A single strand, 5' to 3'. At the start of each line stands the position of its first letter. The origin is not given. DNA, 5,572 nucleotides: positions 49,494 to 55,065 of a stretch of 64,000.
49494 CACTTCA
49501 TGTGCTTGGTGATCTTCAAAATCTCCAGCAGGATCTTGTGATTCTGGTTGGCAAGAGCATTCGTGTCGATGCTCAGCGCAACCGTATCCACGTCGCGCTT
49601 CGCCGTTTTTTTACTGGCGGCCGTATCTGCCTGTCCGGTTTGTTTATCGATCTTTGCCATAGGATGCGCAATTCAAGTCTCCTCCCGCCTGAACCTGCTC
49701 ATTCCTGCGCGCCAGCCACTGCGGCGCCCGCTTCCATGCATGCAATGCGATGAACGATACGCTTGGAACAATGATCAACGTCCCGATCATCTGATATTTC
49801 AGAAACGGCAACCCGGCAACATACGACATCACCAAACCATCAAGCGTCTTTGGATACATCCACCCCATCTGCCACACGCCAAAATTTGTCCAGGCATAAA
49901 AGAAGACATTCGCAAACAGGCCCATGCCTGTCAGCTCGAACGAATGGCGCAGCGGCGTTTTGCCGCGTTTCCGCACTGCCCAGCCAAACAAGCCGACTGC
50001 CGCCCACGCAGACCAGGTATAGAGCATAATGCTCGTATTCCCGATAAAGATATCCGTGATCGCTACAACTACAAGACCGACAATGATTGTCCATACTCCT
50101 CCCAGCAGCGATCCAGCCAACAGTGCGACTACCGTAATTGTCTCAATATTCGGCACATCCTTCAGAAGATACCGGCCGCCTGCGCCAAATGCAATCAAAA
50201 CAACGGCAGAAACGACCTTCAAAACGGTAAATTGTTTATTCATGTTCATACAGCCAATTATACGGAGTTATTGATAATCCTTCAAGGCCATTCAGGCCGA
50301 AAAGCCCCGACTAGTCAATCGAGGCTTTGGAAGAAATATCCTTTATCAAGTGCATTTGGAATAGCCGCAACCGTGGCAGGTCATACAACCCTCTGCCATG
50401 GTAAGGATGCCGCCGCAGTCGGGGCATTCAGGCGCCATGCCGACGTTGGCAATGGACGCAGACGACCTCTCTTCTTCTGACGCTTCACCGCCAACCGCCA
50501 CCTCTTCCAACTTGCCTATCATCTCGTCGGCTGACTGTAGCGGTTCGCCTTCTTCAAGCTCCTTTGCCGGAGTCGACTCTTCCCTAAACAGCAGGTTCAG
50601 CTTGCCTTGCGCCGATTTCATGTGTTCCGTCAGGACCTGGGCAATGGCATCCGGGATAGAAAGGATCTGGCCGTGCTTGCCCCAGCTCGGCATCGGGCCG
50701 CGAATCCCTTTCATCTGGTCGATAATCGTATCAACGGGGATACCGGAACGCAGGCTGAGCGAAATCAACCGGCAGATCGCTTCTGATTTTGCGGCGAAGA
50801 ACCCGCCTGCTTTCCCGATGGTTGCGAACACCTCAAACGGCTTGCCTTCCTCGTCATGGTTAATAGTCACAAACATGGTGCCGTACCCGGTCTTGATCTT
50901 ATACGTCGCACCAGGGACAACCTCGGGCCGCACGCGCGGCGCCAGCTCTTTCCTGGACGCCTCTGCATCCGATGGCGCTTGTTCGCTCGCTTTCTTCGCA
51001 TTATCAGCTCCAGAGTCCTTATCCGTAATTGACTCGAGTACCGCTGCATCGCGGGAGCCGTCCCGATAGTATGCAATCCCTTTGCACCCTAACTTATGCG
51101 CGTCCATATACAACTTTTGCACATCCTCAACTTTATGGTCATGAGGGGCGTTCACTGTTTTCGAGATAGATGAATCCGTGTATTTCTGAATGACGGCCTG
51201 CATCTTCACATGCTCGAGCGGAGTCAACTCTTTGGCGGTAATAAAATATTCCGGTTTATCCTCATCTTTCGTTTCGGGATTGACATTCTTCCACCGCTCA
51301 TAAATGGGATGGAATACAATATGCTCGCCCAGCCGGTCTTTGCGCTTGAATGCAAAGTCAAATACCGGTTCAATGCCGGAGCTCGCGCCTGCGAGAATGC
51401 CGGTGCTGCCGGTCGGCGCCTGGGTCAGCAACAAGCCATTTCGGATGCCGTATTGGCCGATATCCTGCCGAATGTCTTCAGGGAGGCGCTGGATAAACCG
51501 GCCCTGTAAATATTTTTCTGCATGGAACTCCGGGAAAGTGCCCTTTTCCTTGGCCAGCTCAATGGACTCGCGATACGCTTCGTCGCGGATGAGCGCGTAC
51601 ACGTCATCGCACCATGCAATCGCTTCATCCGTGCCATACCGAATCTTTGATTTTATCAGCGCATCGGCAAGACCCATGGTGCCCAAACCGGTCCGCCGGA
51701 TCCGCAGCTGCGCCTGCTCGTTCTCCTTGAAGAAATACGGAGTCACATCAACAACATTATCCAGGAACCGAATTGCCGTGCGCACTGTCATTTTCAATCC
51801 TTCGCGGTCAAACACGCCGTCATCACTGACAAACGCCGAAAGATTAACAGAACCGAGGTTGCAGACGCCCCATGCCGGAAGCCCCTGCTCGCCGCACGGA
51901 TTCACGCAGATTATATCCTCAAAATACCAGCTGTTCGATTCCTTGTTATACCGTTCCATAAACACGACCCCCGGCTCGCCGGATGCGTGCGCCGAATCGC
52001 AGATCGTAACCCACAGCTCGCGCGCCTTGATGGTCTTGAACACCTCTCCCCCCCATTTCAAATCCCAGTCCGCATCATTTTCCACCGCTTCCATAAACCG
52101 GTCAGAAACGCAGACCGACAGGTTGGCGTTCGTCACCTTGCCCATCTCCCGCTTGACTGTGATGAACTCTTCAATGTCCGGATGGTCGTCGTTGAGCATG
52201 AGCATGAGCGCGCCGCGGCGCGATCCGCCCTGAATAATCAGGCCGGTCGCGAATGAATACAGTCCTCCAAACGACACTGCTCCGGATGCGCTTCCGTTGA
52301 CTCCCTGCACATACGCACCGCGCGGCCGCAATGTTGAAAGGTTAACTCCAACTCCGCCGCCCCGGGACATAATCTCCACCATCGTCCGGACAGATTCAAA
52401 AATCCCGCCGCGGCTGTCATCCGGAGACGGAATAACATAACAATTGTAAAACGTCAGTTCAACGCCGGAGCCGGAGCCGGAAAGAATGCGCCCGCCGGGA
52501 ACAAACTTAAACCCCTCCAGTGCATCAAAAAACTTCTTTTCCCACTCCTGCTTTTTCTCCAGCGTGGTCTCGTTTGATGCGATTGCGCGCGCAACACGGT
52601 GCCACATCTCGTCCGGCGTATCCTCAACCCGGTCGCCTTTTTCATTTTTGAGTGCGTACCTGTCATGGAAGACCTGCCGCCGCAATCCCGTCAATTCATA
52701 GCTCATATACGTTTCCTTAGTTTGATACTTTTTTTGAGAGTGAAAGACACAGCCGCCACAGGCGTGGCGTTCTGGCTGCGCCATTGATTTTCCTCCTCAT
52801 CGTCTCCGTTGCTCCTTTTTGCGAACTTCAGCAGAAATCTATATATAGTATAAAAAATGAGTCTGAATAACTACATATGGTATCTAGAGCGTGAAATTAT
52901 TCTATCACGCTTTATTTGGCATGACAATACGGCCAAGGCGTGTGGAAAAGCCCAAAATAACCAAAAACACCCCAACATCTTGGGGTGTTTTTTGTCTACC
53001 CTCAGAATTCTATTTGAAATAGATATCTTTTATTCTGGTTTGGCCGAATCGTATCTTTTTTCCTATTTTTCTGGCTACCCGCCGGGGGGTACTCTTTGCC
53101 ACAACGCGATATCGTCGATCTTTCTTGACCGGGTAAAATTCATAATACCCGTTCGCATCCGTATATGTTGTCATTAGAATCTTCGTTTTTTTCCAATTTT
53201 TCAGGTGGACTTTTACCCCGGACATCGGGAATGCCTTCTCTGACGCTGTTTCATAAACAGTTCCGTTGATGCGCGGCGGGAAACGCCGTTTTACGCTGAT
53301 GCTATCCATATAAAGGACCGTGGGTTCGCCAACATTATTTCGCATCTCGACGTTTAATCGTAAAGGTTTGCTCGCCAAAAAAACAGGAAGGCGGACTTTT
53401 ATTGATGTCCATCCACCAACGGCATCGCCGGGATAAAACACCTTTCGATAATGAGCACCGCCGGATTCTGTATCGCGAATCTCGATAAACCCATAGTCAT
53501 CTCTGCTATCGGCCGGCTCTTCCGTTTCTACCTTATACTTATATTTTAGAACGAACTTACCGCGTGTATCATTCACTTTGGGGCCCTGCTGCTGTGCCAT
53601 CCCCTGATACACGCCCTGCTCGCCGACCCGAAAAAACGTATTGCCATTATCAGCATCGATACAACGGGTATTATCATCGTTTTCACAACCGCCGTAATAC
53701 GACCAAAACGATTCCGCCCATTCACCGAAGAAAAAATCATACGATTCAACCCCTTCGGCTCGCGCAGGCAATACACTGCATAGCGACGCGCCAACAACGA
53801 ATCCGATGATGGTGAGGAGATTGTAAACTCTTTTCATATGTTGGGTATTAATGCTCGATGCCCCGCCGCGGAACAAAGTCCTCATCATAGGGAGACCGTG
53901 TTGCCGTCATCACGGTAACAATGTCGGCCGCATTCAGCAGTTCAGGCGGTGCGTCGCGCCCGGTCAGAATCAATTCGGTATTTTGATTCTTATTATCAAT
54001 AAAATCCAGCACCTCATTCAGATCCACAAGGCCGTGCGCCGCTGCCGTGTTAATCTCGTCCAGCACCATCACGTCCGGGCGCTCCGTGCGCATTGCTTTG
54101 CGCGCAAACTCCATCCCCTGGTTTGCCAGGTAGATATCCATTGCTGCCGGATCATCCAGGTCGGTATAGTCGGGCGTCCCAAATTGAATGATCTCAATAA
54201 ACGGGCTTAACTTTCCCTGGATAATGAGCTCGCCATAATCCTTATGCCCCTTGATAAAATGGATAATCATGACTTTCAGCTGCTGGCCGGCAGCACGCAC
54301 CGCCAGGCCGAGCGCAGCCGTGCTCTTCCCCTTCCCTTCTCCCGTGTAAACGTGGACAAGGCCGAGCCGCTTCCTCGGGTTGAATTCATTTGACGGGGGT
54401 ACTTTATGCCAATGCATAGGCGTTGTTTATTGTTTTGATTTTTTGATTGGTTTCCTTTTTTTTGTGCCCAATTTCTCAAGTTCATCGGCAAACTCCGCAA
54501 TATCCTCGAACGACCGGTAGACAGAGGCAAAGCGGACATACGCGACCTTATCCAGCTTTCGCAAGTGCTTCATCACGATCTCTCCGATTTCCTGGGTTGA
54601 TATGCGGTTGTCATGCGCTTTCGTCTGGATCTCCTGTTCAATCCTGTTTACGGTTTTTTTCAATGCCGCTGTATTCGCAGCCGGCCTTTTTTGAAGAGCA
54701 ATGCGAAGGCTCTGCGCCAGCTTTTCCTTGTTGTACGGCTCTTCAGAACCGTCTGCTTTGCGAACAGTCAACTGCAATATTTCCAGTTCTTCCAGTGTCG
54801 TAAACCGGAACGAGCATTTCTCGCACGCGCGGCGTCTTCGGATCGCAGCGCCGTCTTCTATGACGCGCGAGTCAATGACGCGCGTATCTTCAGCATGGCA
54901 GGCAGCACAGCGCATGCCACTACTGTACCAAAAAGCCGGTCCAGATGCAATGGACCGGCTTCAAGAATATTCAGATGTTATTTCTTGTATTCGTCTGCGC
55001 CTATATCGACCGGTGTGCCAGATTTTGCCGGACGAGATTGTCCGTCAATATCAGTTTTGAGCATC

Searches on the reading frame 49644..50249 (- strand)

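Call 42: search_protein_families(library=pfam, proteins=[window:49644-50249:-], max_evalue=0.00001)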
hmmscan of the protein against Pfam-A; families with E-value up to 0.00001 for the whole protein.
window:49644-50249:- (201 aa): 1 family
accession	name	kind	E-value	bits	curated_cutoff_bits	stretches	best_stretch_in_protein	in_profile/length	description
PF20221.3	DUF6580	-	1.6e-26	93.9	27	1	12-163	7-147/162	Family of unknown function (DUF6580)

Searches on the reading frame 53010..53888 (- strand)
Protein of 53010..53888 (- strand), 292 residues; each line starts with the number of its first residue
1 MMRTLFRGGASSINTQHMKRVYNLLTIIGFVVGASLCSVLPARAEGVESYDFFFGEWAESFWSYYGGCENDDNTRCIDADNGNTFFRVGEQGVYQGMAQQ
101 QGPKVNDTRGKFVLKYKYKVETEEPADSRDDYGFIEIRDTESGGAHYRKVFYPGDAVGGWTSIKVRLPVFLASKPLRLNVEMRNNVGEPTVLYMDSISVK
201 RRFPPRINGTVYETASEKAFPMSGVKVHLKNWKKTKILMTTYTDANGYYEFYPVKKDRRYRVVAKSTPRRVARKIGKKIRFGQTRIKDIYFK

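Call 42: search_protein_families(library=pfam, proteins=[window:53010-53888:-], max_evalue=0.00001)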
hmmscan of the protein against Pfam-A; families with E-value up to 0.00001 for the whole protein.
window:53010-53888:- (292 aa): 1 family
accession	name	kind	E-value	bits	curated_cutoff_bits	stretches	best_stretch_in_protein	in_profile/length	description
PF22902.2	NOMO1-like_9th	-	2.3e-06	27.7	27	1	221-266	12-57/75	BOS complex subunit NOMO1-like, beta sandwich domain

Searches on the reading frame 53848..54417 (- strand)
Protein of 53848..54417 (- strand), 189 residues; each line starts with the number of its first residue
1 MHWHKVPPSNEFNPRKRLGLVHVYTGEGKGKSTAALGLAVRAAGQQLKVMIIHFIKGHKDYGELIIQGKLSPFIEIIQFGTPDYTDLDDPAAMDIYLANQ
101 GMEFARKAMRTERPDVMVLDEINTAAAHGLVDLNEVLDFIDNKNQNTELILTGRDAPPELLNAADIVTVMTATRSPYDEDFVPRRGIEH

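Call 42: search_protein_families(library=pfam, proteins=[window:53848-54417:-], max_evalue=0.00001)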
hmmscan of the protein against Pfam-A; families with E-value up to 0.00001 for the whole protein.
window:53848-54417:- (189 aa): 1 family
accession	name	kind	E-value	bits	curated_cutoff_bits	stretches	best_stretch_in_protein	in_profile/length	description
PF02572.21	CobA_CobO_BtuR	-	8.6e-53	179.5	25.7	1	19-188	3-171/172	ATP:corrinoid adenosyltransferase BtuR/CobO/CobP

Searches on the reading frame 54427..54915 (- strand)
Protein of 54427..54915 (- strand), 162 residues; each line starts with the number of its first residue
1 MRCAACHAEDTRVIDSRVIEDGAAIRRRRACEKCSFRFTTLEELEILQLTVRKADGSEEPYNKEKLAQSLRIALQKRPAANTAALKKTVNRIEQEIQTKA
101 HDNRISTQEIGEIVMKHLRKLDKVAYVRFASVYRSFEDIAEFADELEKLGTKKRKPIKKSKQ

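Call 42: search_protein_families(library=pfam, proteins=[window:54427-54915:-], max_evalue=0.00001)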
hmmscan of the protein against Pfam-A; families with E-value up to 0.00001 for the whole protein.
window:54427-54915:- (162 aa): 2 families
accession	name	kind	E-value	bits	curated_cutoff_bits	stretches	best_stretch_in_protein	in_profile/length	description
PF03477.21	ATP-cone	-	3.1e-21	76.1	25.8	1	50-138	2-87/88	ATP cone domain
PF22811.2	Zn_ribbon_NrdR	-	3e-19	69.1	27.2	1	1-42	1-42/42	Transcriptional repressor NrdR-like, N-terminal domain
